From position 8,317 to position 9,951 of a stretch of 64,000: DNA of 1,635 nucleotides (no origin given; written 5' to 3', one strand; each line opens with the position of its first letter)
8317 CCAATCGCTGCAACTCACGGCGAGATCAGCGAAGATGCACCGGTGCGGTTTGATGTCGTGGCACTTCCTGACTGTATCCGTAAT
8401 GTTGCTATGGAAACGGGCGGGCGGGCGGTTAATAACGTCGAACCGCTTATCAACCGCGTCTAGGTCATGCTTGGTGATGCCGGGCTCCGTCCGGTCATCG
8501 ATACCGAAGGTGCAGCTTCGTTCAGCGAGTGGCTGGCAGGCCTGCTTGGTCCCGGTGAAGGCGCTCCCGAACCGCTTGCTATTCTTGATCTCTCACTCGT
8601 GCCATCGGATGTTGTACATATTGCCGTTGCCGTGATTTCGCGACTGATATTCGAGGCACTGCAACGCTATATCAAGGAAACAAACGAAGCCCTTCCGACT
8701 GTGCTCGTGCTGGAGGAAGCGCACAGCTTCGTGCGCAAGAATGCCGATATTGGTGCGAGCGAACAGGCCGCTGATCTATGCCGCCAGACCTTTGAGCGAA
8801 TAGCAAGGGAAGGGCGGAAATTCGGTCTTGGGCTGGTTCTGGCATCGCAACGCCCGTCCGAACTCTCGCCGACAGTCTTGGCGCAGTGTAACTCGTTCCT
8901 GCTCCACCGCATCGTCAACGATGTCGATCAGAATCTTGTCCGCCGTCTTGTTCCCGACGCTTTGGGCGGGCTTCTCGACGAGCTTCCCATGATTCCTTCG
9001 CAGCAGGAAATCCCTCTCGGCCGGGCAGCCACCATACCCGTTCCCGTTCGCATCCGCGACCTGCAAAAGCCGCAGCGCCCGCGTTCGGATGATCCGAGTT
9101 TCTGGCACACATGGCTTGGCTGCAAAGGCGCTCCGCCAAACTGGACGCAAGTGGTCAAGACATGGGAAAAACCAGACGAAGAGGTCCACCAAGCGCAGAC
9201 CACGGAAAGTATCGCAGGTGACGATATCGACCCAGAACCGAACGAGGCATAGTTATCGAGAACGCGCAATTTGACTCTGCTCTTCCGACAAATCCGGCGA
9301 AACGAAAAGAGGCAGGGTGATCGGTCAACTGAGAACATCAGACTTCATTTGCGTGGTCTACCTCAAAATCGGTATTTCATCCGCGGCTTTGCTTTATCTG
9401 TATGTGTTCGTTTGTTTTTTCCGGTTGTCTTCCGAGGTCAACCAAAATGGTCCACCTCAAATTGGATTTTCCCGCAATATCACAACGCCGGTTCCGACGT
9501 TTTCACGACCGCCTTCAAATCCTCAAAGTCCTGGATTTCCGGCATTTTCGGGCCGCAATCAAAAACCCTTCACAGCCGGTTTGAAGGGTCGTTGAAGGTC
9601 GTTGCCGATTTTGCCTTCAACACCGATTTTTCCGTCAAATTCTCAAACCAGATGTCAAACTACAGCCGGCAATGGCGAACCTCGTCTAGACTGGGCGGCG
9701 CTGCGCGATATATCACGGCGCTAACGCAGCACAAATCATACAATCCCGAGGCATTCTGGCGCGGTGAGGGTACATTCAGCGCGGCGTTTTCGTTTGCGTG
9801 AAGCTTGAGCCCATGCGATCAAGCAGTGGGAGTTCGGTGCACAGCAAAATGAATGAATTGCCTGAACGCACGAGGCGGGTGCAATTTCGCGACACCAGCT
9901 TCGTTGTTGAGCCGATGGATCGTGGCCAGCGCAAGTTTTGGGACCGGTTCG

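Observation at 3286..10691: tRNA-Lys locus carrying a stack of eroded mobile and defence-type modules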

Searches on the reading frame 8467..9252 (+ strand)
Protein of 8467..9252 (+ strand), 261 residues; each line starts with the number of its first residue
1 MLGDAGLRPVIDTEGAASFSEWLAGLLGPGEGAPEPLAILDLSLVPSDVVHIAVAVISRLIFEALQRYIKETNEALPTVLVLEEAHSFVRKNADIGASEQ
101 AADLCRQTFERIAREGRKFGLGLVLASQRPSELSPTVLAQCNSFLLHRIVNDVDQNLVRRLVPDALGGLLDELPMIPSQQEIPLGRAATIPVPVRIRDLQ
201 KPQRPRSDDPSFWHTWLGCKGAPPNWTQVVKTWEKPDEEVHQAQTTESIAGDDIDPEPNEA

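Call 5: search_protein_families(library=pfam, proteins=[window:8467-9252:+], max_evalue=0.1)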
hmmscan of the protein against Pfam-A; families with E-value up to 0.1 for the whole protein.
window:8467-9252:+ (261 aa): 1 family
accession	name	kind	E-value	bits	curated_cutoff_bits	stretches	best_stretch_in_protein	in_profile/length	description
PF00004.35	AAA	-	0.0083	17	21.2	1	64-142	45-124/131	ATPase family associated with various cellular activities (AAA)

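Call 20: search_protein_families(library=phrogs, proteins=[window:8467-9252:+], max_evalue=0.01)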
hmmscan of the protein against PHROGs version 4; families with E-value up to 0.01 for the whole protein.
window:8467-9252:+ (261 aa): 3 families
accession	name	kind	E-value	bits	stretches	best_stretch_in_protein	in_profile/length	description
phrog_7035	-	unknown function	1.5e-48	166.9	1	19-222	433-631/969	-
phrog_2666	-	head and packaging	1.5e-08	34.8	1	63-154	408-489/555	terminase large subunit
phrog_1358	-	moron, auxiliary metabolic gene and host takeover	0.00062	18.4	1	69-132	693-755/1382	FtsK/SpoIIIE-like protein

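Call 21: search_protein_families(library=ncbifam, proteins=[window:8467-9252:+], max_evalue=0.01)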
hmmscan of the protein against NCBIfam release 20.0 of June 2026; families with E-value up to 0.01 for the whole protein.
window:8467-9252:+ (261 aa): 7 families
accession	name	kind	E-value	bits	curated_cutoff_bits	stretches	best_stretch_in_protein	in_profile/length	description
NF042944.1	HerA_antiphage_2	equivalog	2.9e-47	161.7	850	1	16-216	358-560/576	anti-phage-associated helicase HerA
NF042943.1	HerA_antiphage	equivalog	7.9e-32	110.5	800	1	38-216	397-566/566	anti-phage-associated helicase HerA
NF040819.1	helicase_HerA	equivalog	3.1e-20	72.2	970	1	63-201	387-519/561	DNA double-strand break repair helicase HerA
NF040937.1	HerA_Thermprot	equivalog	7.8e-18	64.1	800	1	38-216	310-479/487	DNA double-strand break repair helicase HerA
NF053655.1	CedD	equivalog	9.9e-11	41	600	1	53-159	400-489/527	DNA-translocating ATPase CedD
NF033849.1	ser_rich_anae_1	subfamily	4e-10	37.7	650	1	73-158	1014-1099/1163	serine-rich protein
NF041017.1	DNA_import_CedB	equivalog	0.0018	17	700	1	37-135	435-521/590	DNA import protein CedB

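Call 22: search_protein_families(library=padloc, proteins=[window:8467-9252:+], max_evalue=0.01)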
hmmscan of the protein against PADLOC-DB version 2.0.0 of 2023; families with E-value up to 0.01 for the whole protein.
window:8467-9252:+ (261 aa): 14 families
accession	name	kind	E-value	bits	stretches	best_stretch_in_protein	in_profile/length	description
PDLC04098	HerA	-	9.8e-110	366.1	1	1-235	450-685/686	-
PDLC04105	HerA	-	1.7e-58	196.6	1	17-235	361-571/576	-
PDLC04106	HerA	-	3.7e-57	192.3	1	17-235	452-664/667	-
PDLC04102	HerA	-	7.5e-53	177.8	1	35-226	465-647/654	-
PDLC02188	HerA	-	3.5e-46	156.2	1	16-233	358-576/578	-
PDLC04104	HerA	-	6.9e-45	151.4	1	23-230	169-368/379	-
PDLC02185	HerA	-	4.1e-34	116.3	1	38-217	409-580/585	-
PDLC04100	HerA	-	3.8e-32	109.7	1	38-217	403-573/580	-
PDLC04097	HerA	-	4.7e-29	99.5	1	35-216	432-611/618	-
PDLC04103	HerA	-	5.3e-25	85.8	1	37-216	401-574/579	-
PDLC01055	HerA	-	1.6e-10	38.4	1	38-153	384-483/532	Type III coevolved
PDLC04140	mad8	-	1.2e-08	32.9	1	60-149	176-253/314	mads_8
PDLC02684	DndH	-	0.00058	15.4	1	38-154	1555-1661/1715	DndH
PDLC02685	DndH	-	0.0091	11.7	0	38-131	1518-1602/1678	DndH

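Call 26: find_homologous_proteins(query=window:8467-9252:+, max_evalue=1e-20)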
Query window:8467-9252:+ (261 aa): 1274 proteins with E <= 1e-20 among 5030 candidates; the best 120 are listed.
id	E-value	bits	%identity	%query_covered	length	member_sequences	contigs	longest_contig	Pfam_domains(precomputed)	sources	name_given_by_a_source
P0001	1.6e-167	573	98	100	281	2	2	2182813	-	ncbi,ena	-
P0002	4.6e-134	464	82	99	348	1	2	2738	-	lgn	-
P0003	3.4e-127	441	84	93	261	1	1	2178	-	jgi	jgi:DNA helicase HerA-like ATPase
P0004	4.7e-112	392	75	93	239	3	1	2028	-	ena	-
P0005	5.0e-109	382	73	91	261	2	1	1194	-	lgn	-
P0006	8.5e-107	374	75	90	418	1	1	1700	-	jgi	jgi:hypothetical protein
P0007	3.7e-105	369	76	90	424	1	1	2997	-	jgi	jgi:hypothetical protein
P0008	4.1e-102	359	73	90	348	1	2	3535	-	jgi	jgi:hypothetical protein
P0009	5.3e-100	352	71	92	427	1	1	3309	-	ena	-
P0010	7.7e-100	352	72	90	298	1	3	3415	-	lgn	-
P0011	7.9e-97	342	79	78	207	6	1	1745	-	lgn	-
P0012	2.1e-93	330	65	90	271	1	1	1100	-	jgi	jgi:uncharacterized protein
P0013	4.2e-88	313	67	84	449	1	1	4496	PF13384.13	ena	-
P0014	6.5e-85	303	57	98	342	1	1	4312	-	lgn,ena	-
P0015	2.2e-84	301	61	89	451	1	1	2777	-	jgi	-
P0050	2.0e-78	281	55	89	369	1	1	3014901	-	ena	-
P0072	1.8e-77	278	58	92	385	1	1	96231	-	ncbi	ncbi:MAG: ATP-binding protein [Pirellulales bacterium]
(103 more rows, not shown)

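Call 27: find_encoding_contigs(protein=P0001, flank=10000, max_places=6)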
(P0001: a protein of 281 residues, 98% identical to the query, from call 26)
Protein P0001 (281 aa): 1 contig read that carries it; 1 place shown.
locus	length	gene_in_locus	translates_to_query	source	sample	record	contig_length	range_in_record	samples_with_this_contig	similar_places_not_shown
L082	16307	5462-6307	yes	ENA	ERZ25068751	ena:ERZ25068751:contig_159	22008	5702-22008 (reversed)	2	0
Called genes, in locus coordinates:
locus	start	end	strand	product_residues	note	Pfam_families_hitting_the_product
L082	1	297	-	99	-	?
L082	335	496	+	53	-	-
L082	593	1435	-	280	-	PF05954:Phage_GPD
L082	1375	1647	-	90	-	-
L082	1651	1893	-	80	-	PF05489:Phage_tail_X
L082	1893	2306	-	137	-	PF06995:Phage_P2_GpU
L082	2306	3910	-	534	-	-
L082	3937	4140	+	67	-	-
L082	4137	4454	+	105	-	-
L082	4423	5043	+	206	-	PF01935:DUF87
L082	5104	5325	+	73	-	-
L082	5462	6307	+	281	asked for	-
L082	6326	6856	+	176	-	-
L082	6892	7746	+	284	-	PF05050:Methyltransf_21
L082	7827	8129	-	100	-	-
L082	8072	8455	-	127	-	PF05598:DUF772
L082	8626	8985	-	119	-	-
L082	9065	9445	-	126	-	PF00665:rve, PF13683:rve_3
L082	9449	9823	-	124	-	-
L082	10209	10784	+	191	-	-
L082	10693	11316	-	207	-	PF13701:DDE_Tnp_1_4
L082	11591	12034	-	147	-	PF01609:DDE_Tnp_1 (faint)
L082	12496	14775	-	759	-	PF01315:Ald_Xan_dh_C, PF02738:MoCoBD_1, PF20256:MoCoBD_2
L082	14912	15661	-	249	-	PF00015:MCPsignal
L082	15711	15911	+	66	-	-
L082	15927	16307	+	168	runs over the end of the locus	PF09476:Pilus_CpaD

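Call 32: find_encoding_contigs(protein=P0072, flank=6000, max_places=3)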
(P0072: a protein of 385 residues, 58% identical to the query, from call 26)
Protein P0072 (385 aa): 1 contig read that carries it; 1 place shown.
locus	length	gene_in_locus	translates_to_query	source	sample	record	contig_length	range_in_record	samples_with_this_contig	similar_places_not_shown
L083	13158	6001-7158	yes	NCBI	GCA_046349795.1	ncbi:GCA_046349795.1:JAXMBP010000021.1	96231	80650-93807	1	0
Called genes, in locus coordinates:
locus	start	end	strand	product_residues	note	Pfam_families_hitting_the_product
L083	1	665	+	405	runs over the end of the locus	PF17761:DUF1016_N, PF06250:YhcG_C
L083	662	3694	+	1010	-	PF00270:DEAD (weak), PF04851:ResIII, PF19778:RE_endonuc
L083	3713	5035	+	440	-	PF13289:SIR2_2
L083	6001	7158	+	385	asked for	-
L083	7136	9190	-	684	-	PF01443:Viral_helicase1 (faint), PF13245:AAA_19 (weak), PF13604:AAA_30, PF13086:AAA_11 (weak), PF13087:AAA_12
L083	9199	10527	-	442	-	PF13482:RNase_H_2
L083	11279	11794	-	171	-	PF00589:Phage_integrase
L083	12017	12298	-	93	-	-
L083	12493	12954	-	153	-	PF04002:RadC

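Call 33: find_encoding_contigs(protein=P0050, flank=6000, max_places=3)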
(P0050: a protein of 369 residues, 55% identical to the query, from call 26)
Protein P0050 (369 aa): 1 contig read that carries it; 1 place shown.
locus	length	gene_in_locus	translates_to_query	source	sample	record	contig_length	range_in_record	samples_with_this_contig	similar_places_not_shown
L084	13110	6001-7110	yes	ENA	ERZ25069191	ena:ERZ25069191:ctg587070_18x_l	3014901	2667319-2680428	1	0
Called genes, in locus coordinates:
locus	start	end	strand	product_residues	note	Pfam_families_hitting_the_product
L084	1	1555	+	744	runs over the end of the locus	PF01315:Ald_Xan_dh_C, PF02738:MoCoBD_1, PF20256:MoCoBD_2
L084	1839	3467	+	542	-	PF01268:FTHFS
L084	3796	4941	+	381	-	PF13289:SIR2_2 (weak)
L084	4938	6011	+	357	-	PF01935:DUF87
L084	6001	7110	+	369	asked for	-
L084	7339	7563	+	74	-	-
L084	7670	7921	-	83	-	PF12098:DUF3574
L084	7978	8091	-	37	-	-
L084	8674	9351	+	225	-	PF00989:PAS, PF13426:PAS_9, PF00196:GerE, PF08281:Sigma70_r4_2 (weak), PF13384:HTH_23, PF13551:HTH_29 (faint)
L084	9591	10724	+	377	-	PF04909:Amidohydro_2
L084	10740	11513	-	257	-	PF00106:adh_short, PF08659:KR (weak), PF13561:adh_short_C2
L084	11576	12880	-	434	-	PF00355:Rieske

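Call 49: search_protein_families(library=ncbifam, proteins=[P0123, L084:3796-4938:+, L083:3713-5032:+], max_evalue=0.001)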
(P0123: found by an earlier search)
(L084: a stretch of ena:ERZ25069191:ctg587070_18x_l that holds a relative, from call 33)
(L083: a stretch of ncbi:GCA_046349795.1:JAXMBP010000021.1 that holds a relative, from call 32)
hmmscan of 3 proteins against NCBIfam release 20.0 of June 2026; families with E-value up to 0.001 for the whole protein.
P0123 (721 aa): 7 families
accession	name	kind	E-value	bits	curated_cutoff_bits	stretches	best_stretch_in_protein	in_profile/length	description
NF042944.1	HerA_antiphage_2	equivalog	1.7e-60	205.4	850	2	441-677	321-560/576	anti-phage-associated helicase HerA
NF042943.1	HerA_antiphage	equivalog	2.1e-45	155.4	800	2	448-677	337-566/566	anti-phage-associated helicase HerA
NF040819.1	helicase_HerA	equivalog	3.2e-27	95.3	970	2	524-662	387-519/561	DNA double-strand break repair helicase HerA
NF040937.1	HerA_Thermprot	equivalog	3e-24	85.3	800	2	499-677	310-479/487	DNA double-strand break repair helicase HerA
NF053655.1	CedD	equivalog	5.6e-14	51.7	600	1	515-658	401-526/527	DNA-translocating ATPase CedD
NF033849.1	ser_rich_anae_1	subfamily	3.6e-10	37.9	650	1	532-619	1012-1099/1163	serine-rich protein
NF041017.1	DNA_import_CedB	equivalog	0.00051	18.8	700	0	498-595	435-520/590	DNA import protein CedB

L084:3796-4938:+ (381 aa): 1 family
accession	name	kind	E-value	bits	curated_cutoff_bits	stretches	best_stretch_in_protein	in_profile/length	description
NF042942.1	SIR2_antiphage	equivalog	1.1e-36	126.7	500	1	58-326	101-372/392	SIR2 family anti-phage-associated protein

L083:3713-5032:+ (440 aa): 1 family
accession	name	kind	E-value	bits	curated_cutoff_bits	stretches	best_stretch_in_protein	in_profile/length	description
NF042942.1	SIR2_antiphage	equivalog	7e-37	127.4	500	1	36-404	9-380/392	SIR2 family anti-phage-associated protein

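Call 50: search_protein_families(library=padloc, proteins=[P0123, L084:3796-4938:+, L083:3713-5032:+], max_evalue=0.001)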
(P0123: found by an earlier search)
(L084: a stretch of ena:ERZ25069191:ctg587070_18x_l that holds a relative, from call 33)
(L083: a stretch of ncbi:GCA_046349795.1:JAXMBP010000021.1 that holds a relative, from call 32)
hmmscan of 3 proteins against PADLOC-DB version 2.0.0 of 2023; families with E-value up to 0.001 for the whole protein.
P0123 (721 aa): 16 families
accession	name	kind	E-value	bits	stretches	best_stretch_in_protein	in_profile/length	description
PDLC04098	HerA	-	1e-253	842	1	1-695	1-684/686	-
PDLC04102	HerA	-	3.3e-91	304.6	1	12-687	9-647/654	-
PDLC04106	HerA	-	4.8e-86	287.7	1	13-696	7-664/667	-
PDLC04105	HerA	-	2.5e-85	285.2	2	419-699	288-574/576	-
PDLC02188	HerA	-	8.6e-58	194.6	2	454-694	334-576/578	-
PDLC02185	HerA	-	1.2e-50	170.8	2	447-678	345-580/585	-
PDLC04104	HerA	-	1.8e-46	156.6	1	481-698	162-375/379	-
PDLC04100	HerA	-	2e-46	156.9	2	450-678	345-573/580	-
PDLC04097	HerA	-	2.1e-45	153.5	2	495-678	431-612/618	-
PDLC04103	HerA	-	1.1e-41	140.9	2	452-677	356-574/579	-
PDLC04140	mad8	-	5.4e-13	47.1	1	175-610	27-253/314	mads_8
PDLC01055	HerA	-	2.3e-12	44.5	1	499-615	384-483/532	Type III coevolved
PDLC04101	HerA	-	2.5e-12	44.2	1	109-196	98-189/400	-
PDLC04099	HerA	-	1.6e-11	42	1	90-197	84-191/214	-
PDLC04107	HerA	-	3.5e-09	34.1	1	109-197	99-191/306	-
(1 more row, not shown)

L084:3796-4938:+ (381 aa): 24 families
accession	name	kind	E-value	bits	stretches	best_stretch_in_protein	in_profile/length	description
PDLC04079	SIR2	-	2.3e-138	459.4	1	6-361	84-425/430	-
PDLC04084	SIR2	-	6.9e-42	142.1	1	69-339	128-395/414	-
PDLC02186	SIR2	-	1.2e-37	127.9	1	51-326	101-379/412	-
PDLC04076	SIR2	-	4.9e-35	119.5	1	55-347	104-395/406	-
PDLC04093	SIR2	-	1.4e-27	94.7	1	100-299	136-312/395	-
PDLC04090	SIR2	-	8.3e-27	92.4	1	82-299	151-359/426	-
PDLC04075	SIR2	-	2.9e-26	90.2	1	90-301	162-357/414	-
PDLC04085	SIR2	-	7.6e-26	88.9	1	96-297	180-386/463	-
PDLC04081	SIR2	-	7.5e-24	82.5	1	99-274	120-280/345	-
PDLC04088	SIR2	-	5.3e-21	73.2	1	100-304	156-339/390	-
PDLC04094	SIR2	-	7.5e-19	66.2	1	90-292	128-297/399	-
PDLC04087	SIR2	-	4.2e-18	63.3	1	98-291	117-286/343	-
PDLC04082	SIR2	-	9.1e-15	52.4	1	90-280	109-276/345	-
PDLC04080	SIR2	-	5e-14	50.2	1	114-292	124-303/347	-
PDLC02414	Aga_SIR2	-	6.1e-14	50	1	67-291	77-259/313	-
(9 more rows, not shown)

L083:3713-5032:+ (440 aa): 25 families
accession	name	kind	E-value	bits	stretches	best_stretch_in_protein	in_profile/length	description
PDLC04079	SIR2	-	3.3e-198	656.5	1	2-432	3-427/430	-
PDLC04084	SIR2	-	1.4e-48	164.1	1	30-361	22-347/414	-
PDLC02186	SIR2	-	7.4e-39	132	1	37-404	16-387/412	-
PDLC04076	SIR2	-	5.2e-36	122.7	1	35-404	14-382/406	-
PDLC04090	SIR2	-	4.7e-32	109.7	1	126-379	134-380/426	-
PDLC04093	SIR2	-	4.6e-31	106.2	1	47-355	21-303/395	-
PDLC04085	SIR2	-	2.1e-28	97.4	1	167-371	182-394/463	-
PDLC04081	SIR2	-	5.5e-25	86.3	1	169-345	121-286/345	-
PDLC04075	SIR2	-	5.5e-25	86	1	129-360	133-350/414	-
PDLC04087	SIR2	-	1.7e-24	84.4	1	49-358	17-287/343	-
PDLC04088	SIR2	-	6.9e-22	76.1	1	180-359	169-328/390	-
PDLC04094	SIR2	-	1.5e-21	75.1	1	179-350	144-288/399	-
PDLC04082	SIR2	-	2e-18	64.5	1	42-353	10-283/345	-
PDLC04083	SIR2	-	4.6e-18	63.2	1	177-389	126-339/371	-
PDLC04080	SIR2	-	4e-16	57.1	1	183-358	124-303/347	-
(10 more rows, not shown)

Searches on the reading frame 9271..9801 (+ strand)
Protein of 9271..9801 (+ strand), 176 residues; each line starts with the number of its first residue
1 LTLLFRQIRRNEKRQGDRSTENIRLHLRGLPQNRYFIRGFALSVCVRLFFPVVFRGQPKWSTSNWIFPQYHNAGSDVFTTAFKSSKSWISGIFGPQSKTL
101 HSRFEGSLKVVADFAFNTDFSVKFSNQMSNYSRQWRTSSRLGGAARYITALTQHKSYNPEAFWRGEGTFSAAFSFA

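Call 5: search_protein_families(library=pfam, proteins=[window:9271-9801:+], max_evalue=0.1)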
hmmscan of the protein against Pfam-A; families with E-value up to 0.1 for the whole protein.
window:9271-9801:+ (176 aa): 0 families

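Call 22: search_protein_families(library=padloc, proteins=[window:9271-9801:+], max_evalue=0.01)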
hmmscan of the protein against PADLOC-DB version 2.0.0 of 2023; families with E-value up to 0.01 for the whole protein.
window:9271-9801:+ (176 aa): 0 families
